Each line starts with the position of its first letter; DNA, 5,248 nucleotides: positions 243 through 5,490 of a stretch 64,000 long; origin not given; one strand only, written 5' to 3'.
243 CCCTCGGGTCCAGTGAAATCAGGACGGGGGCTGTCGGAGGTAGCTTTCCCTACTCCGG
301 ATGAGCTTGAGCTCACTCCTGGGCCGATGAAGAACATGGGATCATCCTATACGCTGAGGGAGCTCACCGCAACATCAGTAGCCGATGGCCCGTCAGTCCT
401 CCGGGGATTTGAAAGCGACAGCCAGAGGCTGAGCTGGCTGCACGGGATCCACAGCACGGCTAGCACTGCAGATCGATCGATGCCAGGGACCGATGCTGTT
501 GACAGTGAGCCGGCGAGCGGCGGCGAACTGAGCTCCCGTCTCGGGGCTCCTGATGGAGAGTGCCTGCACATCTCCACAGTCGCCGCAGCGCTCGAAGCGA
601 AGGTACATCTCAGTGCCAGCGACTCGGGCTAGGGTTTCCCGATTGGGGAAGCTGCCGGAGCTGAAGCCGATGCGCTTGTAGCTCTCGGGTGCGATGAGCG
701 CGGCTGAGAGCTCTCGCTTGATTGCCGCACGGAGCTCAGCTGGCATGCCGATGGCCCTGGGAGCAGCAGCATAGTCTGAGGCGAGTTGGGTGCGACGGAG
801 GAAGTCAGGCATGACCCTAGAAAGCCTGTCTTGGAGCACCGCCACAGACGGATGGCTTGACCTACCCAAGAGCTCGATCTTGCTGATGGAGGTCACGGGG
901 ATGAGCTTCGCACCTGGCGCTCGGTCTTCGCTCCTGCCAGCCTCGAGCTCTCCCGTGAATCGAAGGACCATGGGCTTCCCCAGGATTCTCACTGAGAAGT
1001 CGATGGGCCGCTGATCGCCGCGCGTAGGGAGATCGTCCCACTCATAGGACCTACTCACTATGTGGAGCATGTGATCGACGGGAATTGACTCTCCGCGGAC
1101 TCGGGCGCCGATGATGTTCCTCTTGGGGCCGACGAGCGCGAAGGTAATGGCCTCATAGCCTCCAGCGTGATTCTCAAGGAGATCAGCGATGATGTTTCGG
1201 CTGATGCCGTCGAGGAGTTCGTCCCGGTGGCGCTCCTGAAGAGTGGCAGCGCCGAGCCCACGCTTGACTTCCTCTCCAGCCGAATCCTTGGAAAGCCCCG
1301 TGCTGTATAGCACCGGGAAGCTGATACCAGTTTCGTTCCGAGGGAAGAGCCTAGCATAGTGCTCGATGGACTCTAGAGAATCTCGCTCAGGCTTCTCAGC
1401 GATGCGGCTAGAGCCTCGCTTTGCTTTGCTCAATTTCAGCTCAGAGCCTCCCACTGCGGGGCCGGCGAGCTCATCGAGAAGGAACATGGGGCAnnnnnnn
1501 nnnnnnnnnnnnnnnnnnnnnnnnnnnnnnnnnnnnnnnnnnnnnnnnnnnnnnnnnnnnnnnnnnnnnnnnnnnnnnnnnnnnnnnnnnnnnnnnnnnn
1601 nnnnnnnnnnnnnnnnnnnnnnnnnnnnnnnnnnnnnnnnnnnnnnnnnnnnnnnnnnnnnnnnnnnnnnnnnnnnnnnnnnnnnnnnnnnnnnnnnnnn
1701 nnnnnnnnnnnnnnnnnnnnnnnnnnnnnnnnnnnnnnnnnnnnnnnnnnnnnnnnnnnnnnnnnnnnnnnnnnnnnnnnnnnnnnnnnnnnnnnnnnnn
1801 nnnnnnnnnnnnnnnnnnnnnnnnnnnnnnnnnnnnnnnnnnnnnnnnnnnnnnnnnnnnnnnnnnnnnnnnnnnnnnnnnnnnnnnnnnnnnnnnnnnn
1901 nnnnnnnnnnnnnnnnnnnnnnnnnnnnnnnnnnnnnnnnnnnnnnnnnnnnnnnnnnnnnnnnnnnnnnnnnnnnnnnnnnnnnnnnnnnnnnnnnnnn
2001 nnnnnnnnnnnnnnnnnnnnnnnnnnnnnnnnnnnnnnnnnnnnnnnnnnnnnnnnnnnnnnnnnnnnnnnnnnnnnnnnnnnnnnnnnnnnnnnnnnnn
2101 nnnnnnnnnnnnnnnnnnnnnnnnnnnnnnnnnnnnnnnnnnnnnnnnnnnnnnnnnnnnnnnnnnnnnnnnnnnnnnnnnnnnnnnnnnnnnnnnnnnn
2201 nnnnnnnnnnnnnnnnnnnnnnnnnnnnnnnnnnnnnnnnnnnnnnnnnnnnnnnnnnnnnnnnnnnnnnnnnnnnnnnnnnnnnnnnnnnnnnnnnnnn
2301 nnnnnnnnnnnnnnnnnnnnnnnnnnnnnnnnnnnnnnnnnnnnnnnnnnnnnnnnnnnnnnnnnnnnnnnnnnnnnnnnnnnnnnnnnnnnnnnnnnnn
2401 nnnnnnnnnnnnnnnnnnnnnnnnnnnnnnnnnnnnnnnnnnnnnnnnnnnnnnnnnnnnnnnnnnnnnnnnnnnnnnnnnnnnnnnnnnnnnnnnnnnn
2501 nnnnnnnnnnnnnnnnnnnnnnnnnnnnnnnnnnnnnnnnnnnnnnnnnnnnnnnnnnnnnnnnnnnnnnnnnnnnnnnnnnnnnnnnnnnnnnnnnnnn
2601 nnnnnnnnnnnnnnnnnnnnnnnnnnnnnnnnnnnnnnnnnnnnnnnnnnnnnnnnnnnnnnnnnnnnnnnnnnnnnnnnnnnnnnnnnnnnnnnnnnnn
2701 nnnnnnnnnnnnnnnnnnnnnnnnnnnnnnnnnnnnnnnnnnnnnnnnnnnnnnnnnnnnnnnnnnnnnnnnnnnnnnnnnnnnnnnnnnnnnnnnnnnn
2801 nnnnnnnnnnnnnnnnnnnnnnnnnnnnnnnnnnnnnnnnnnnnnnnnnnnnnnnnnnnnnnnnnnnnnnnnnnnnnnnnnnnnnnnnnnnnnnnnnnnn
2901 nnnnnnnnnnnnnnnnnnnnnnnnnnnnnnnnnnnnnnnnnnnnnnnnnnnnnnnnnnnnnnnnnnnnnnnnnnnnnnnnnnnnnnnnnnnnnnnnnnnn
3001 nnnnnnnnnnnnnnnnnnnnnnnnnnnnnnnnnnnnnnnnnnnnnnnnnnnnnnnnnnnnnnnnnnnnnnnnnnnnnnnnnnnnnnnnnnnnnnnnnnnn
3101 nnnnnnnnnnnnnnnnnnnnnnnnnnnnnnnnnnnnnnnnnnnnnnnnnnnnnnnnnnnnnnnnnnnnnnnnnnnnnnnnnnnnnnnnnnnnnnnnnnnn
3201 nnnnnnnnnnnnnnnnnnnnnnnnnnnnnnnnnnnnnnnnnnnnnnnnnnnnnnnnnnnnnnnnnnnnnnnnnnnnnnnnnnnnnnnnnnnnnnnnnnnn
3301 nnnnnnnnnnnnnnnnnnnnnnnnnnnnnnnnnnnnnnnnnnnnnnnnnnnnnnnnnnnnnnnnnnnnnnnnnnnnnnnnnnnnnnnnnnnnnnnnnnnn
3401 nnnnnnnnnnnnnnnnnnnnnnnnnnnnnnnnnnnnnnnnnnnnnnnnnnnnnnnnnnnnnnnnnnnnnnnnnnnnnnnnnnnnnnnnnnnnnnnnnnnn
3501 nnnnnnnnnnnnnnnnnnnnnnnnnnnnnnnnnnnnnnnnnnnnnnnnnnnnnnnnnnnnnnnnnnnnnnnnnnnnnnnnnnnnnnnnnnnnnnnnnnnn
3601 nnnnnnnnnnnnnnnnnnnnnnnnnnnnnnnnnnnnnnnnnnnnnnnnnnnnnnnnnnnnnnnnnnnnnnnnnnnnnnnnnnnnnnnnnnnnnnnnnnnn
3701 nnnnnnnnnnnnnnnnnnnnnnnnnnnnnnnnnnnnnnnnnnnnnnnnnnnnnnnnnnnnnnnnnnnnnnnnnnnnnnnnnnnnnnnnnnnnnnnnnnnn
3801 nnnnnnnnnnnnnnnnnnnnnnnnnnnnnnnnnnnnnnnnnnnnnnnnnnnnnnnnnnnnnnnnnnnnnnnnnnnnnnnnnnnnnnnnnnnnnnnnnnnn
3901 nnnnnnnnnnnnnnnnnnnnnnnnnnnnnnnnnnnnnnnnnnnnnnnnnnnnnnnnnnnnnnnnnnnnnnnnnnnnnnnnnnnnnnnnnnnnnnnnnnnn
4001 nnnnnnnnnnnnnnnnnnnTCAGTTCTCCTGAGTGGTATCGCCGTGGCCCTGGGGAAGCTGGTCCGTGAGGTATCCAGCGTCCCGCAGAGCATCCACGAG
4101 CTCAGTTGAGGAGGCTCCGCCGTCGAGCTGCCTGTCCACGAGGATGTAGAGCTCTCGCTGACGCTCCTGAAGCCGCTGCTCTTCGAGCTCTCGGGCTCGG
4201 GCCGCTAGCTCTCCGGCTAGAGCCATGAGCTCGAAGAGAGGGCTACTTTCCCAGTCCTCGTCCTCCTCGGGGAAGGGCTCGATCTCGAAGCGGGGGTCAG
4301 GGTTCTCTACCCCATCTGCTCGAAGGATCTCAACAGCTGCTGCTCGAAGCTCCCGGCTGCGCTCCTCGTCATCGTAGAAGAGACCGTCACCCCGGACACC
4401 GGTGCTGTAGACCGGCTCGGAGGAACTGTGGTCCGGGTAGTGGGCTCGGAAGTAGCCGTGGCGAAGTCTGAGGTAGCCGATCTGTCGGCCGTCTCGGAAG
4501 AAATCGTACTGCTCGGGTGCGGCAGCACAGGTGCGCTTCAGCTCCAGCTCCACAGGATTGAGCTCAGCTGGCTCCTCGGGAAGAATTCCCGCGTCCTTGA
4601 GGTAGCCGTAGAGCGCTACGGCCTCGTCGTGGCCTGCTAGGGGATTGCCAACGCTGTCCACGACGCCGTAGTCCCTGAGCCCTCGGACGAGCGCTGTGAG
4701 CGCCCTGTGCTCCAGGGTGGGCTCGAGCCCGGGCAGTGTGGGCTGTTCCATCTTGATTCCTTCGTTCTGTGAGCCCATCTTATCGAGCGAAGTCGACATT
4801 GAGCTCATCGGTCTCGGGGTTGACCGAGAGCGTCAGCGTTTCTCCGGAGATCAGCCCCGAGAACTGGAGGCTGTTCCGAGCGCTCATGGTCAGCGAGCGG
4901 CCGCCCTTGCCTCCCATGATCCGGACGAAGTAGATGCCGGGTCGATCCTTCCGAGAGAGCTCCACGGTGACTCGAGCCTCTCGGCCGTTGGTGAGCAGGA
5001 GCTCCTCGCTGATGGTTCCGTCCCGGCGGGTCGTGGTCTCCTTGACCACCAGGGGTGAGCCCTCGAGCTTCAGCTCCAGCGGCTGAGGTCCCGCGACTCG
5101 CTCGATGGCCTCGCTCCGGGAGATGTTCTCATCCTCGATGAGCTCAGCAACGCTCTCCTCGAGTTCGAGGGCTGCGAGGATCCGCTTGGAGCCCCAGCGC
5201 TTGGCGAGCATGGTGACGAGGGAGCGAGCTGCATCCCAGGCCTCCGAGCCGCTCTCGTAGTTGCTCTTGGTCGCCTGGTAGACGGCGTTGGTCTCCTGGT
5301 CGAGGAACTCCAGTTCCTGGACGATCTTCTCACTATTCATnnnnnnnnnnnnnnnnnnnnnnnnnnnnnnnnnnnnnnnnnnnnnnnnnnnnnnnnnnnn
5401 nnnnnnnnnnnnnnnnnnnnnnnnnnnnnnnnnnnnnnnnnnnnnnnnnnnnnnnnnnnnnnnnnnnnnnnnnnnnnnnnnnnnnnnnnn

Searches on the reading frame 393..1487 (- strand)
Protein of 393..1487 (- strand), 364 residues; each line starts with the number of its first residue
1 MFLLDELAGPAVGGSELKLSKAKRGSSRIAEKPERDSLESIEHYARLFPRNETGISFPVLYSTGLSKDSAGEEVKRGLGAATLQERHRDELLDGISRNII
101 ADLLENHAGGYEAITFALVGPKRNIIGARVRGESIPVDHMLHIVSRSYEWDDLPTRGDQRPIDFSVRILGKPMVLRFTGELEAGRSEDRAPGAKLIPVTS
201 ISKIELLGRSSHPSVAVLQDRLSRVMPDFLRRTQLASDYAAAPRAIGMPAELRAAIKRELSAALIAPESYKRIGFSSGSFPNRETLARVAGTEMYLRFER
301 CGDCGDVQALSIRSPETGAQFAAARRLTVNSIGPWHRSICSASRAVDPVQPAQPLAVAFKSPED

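Call 13: search_protein_families(library=pfam, proteins=[window:393-1487:-], max_evalue=0.001)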
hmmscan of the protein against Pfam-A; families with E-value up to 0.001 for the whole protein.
window:393-1487:- (364 aa): 0 families

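Call 49: search_protein_families(library=phrogs, alignment_id=A3, max_evalue=0.00001)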
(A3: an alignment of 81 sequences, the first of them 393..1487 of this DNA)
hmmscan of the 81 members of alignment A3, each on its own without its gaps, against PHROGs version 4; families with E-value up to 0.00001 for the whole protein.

A. member 1, window:393-1487:- (364 aa): 0 families

B. families by the number of members that match (of 81 scanned): 25 families
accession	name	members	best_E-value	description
phrog_33734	-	1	1.7e-49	-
phrog_200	-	1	5.7e-36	lipoprotein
phrog_5848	-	1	4.1e-27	-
phrog_34276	-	1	1.1e-26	-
phrog_21607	-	1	3.1e-21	-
phrog_3768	-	1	9.6e-20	-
phrog_6445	-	1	7.2e-18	-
phrog_7485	-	1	3.3e-17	-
phrog_1006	-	1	1.1e-16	-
phrog_7308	-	1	1.6e-16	cation efflux protein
phrog_10440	-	1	6.1e-15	-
phrog_3641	-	1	8e-14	-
phrog_3757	-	1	6.2e-12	-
phrog_10401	-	1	2.5e-10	ATPase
phrog_30773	-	1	4.6e-10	-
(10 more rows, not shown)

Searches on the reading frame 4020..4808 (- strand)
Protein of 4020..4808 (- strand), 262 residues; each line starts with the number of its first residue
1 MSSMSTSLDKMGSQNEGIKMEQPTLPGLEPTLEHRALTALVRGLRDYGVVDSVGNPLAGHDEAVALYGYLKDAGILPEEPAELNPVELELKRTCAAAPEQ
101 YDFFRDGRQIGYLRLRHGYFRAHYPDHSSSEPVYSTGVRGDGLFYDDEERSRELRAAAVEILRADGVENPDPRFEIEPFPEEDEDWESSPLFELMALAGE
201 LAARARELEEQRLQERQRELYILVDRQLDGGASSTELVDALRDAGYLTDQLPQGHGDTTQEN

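Call 5: search_protein_families(library=pfam, proteins=[window:4020-4808:-], max_evalue=0.1)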
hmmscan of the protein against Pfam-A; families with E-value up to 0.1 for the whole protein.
window:4020-4808:- (262 aa): 1 family
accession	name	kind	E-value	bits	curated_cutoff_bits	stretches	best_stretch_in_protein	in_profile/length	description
PF16331.10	TolA_bind_tri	-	0.027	15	30.1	1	211-234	49-72/76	TolA binding protein trimerisation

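Call 6: search_protein_families(library=phrogs, proteins=[window:4020-4808:-], max_evalue=0.01)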
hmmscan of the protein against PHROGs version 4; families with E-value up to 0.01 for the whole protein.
window:4020-4808:- (262 aa): 1 family
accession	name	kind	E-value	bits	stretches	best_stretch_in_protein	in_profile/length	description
phrog_21607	-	unknown function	3.1e-21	76.5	1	86-156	6-75/89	-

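Call 51: search_dna_similar(query=window:4020-4808:-, collection=phages, mode=protein, max_rows=15, max_evalue=0.001)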
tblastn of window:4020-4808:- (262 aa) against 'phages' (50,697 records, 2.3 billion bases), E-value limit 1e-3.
Records with a match: 32; places in all: 32; records where one place covers at least 80% of the query: 0.
Best place of each record, by identity: <60% 32.
By first word of the organism name: Acinetobacter 16; Rhizobium 5; Cronobacter 5; Salmonella 2; Chryseobacterium 1; Klebsiella 1; Sinorhizobium 1; Ochrobactrum 1.
By host as written in the record: Acinetobacter baumannii 6; Cronobacter sakazakii 5; - 3; Rhizobium etli CFN42 2; Acinetobacter baumannii DSM 30007 2; Acinetobacter nosocomialis 1; Chryseobacterium sp. MA9 1; Salmonella enterica 1; and 11 more.
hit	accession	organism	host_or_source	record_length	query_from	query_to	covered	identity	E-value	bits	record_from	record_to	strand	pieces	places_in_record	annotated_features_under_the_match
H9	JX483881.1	Rhizobium phage RHEph10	Rhizobium etli CFN42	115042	49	161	43%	40.9%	2e-10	67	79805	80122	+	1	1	hypothetical protein (x2)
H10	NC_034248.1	Rhizobium phage RHEph10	Rhizobium etli CFN42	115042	49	161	43%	40.9%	2e-10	67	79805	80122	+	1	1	hypothetical protein (x2)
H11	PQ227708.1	Acinetobacter phage vB_Aba_QH4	Acinetobacter baumannii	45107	83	164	31%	50.0%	1e-13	76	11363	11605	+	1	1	hypothetical protein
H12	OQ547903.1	Acinetobacter phage XC1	Acinetobacter nosocomialis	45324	83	164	31%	50.0%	1e-13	76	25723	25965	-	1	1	F-box domain protein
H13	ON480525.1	Acinetobacter phage SHI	Acinetobacter baumannii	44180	83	164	31%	47.6%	3e-11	69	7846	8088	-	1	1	record has no annotation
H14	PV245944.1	Chryseobacterium phage MA9V-3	Chryseobacterium sp. MA9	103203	87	164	30%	49.4%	6e-11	68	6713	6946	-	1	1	hypothetical protein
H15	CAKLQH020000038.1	Acinetobacter phage MD-2021a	not known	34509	83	163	31%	46.9%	9e-11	67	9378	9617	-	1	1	Uncharacterised protein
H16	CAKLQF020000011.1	Acinetobacter phage MD-2021a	not known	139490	83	163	31%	46.9%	9e-11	67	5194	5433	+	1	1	Uncharacterised protein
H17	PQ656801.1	Cronobacter phage Csp-D17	Cronobacter sakazakii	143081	84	164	31%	45.8%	3e-9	63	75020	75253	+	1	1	record has no annotation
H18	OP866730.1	Cronobacter phage EspYZU15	Cronobacter sakazakii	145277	84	164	31%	45.8%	3e-9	63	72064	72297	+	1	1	F-box domain protein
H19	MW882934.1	Cronobacter phage EspYZU08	Cronobacter sakazakii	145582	84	164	31%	45.8%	3e-9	63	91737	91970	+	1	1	none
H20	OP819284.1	Cronobacter phage EspYZU12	Cronobacter sakazakii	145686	84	164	31%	45.8%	3e-9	63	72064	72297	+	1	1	F-box domain protein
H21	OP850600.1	Cronobacter phage EspYZU14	Cronobacter sakazakii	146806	84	164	31%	45.8%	3e-9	63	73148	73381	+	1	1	F-box domain protein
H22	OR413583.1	Salmonella phage SPLA5a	Salmonella enterica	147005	84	164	31%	45.8%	3e-9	63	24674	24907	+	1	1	hypothetical protein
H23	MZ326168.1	Salmonella phage NINP13076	Salmonella enterica CDC K-1891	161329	84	164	31%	45.8%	3e-9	63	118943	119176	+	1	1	hypothetical protein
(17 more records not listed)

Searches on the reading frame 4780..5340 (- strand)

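Call 5: search_protein_families(library=pfam, proteins=[window:4780-5340:-], max_evalue=0.1)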
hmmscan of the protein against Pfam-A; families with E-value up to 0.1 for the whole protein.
window:4780-5340:- (186 aa): 1 family
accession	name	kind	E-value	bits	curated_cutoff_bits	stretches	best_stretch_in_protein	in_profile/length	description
PF01402.27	RHH_1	-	0.063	13.7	20.5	1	62-82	12-32/39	Ribbon-helix-helix protein, copG family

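Call 6: search_protein_families(library=phrogs, proteins=[window:4780-5340:-], max_evalue=0.01)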
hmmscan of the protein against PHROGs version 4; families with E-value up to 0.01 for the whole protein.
window:4780-5340:- (186 aa): 0 families
